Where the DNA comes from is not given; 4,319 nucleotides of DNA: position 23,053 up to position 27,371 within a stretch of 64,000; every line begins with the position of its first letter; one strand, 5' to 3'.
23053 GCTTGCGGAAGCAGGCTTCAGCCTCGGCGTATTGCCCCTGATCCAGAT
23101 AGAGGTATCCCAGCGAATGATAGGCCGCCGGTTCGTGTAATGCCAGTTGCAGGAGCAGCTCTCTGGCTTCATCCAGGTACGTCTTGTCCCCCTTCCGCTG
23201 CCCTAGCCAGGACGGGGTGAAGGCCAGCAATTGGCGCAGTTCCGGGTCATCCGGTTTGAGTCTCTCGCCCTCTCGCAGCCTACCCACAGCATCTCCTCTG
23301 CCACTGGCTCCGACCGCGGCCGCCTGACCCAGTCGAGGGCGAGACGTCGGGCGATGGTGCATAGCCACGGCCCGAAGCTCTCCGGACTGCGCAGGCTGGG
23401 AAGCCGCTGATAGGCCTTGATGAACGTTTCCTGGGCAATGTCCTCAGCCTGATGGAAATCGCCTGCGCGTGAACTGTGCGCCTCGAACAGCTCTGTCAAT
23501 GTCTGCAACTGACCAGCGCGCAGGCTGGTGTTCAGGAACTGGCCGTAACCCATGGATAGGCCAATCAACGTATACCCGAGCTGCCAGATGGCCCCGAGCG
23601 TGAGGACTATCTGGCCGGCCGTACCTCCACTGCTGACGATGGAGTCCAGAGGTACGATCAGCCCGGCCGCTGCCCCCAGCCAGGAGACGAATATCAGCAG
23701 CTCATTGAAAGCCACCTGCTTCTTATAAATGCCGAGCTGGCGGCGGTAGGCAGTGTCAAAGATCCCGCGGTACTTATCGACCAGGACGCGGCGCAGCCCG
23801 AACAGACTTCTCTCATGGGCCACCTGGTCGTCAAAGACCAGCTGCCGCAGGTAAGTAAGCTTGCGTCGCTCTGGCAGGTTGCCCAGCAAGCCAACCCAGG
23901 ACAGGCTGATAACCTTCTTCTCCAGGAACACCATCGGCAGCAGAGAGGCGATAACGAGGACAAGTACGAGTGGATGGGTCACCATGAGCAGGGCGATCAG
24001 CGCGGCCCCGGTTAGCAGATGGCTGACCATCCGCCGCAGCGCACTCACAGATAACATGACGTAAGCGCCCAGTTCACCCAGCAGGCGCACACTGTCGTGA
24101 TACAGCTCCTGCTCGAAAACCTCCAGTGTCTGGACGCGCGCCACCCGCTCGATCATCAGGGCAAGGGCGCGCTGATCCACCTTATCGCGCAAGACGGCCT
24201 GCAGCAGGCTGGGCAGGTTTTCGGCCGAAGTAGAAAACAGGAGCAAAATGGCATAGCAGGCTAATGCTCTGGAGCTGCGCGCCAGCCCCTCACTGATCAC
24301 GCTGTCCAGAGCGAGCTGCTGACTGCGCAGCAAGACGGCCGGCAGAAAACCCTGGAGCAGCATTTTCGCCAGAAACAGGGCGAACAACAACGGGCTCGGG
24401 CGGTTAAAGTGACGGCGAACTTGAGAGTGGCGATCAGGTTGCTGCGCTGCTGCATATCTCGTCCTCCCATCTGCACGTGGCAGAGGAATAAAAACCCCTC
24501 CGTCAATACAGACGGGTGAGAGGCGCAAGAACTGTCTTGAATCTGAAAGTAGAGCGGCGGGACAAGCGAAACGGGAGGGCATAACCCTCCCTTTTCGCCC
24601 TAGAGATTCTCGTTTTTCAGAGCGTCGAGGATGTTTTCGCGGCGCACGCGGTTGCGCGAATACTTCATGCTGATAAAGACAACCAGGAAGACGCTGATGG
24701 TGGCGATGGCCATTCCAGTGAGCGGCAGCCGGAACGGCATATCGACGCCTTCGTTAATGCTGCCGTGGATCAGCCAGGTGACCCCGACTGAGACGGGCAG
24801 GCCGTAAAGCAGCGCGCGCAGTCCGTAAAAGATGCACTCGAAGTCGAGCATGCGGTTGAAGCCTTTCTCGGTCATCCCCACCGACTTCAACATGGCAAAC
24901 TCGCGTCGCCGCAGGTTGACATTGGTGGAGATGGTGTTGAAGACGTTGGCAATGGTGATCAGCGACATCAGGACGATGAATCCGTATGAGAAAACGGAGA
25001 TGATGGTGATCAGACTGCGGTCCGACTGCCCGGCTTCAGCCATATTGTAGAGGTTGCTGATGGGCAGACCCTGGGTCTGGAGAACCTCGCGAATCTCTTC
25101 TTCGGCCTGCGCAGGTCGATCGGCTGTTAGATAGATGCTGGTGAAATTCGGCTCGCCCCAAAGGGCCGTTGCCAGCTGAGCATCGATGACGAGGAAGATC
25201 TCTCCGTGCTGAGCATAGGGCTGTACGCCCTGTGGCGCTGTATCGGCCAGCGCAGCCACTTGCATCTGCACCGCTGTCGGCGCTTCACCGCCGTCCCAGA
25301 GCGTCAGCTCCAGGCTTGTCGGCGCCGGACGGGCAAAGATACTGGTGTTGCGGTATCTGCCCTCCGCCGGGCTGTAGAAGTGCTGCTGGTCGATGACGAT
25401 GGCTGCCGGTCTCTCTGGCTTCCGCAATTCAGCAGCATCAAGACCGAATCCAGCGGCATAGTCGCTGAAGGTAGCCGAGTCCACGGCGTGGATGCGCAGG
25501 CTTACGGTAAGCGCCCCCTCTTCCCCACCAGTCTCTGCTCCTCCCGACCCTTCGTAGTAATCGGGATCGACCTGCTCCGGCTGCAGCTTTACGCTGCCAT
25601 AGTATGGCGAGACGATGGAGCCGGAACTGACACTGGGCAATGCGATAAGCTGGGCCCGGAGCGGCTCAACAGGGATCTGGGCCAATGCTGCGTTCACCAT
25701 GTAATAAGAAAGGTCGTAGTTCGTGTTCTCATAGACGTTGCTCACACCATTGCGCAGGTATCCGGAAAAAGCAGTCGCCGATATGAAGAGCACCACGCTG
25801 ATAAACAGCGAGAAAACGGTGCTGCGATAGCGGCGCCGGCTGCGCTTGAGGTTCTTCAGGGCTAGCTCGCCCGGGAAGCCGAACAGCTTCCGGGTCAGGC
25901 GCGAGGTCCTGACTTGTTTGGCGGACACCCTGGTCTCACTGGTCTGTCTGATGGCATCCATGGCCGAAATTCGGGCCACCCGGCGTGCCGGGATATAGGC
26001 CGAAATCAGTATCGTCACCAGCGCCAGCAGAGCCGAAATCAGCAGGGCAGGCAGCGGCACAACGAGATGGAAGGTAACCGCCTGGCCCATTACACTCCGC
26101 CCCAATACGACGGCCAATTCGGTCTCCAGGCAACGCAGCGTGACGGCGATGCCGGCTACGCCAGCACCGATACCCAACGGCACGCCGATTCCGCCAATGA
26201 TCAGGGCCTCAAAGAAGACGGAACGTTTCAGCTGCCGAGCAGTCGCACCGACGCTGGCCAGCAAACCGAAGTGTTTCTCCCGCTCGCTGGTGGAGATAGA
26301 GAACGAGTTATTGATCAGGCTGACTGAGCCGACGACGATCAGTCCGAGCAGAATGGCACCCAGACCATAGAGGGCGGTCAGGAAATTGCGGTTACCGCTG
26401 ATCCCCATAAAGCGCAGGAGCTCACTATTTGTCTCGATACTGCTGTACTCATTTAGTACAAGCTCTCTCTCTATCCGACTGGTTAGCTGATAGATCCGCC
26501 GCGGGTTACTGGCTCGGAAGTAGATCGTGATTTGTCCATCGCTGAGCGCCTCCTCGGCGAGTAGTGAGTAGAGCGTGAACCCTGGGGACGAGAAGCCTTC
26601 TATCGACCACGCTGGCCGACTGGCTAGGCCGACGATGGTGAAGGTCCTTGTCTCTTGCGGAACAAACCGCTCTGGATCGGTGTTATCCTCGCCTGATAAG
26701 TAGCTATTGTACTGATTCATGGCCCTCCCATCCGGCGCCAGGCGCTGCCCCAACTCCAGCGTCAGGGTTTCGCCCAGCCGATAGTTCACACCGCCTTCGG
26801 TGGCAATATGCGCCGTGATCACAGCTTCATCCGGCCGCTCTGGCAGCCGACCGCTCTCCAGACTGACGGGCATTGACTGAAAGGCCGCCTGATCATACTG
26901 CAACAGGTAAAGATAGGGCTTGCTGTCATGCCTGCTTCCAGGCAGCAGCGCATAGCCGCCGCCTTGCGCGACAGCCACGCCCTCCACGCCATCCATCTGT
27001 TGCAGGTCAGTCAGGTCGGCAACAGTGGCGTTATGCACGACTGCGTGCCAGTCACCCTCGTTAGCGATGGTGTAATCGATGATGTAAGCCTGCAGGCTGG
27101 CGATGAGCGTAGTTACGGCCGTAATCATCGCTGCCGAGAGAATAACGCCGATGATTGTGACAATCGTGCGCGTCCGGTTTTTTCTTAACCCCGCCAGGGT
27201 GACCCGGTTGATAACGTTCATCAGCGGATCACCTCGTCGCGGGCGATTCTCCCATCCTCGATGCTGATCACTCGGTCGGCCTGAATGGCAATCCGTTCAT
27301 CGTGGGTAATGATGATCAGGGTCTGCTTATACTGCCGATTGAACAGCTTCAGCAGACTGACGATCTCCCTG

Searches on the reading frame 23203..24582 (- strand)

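Call 53: search_protein_families(library=pfam, proteins=[window:23203-24582:-], max_evalue=0.00001)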
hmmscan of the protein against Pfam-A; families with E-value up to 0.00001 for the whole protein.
window:23203-24582:- (459 aa): 1 family
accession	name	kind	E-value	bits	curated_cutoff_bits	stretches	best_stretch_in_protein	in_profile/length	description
PF04542.20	Sigma70_r2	-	1.2e-13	51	24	1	372-421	16-67/71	Sigma-70 region 2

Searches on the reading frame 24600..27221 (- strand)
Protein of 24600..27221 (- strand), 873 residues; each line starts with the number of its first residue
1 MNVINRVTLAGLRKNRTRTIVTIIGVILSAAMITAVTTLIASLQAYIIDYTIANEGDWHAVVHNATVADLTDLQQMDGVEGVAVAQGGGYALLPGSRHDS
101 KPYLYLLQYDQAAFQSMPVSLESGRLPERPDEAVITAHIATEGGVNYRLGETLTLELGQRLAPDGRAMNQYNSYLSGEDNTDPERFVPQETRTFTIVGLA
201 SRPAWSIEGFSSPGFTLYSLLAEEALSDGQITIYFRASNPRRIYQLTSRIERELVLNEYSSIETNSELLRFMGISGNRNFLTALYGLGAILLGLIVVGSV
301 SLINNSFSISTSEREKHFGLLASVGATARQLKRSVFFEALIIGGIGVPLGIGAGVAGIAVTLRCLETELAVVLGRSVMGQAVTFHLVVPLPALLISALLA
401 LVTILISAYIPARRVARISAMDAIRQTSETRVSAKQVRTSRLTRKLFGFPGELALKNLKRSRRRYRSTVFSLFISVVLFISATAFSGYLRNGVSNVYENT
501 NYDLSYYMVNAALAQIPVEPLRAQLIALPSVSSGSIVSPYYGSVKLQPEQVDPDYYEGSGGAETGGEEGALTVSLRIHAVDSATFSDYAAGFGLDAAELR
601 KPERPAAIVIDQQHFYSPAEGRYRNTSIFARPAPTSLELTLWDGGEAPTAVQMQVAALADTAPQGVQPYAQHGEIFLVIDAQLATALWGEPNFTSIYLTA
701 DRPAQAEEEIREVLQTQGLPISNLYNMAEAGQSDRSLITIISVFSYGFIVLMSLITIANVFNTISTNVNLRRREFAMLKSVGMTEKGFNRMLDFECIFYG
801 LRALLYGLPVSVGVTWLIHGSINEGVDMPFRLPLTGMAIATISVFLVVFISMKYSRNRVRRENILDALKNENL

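Call 53: search_protein_families(library=pfam, proteins=[window:24600-27221:-], max_evalue=0.00001)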
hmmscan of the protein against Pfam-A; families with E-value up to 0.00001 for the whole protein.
window:24600-27221:- (873 aa): 2 families
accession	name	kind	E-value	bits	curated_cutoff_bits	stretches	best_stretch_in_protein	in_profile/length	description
PF02687.27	FtsX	-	2.6e-33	115.1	25.5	2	748-864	3-120/120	FtsX-like permease C-terminal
PF12704.14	MacB_PCD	-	3e-10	41.2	27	1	19-251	1-205/207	MacB-like periplasmic core domain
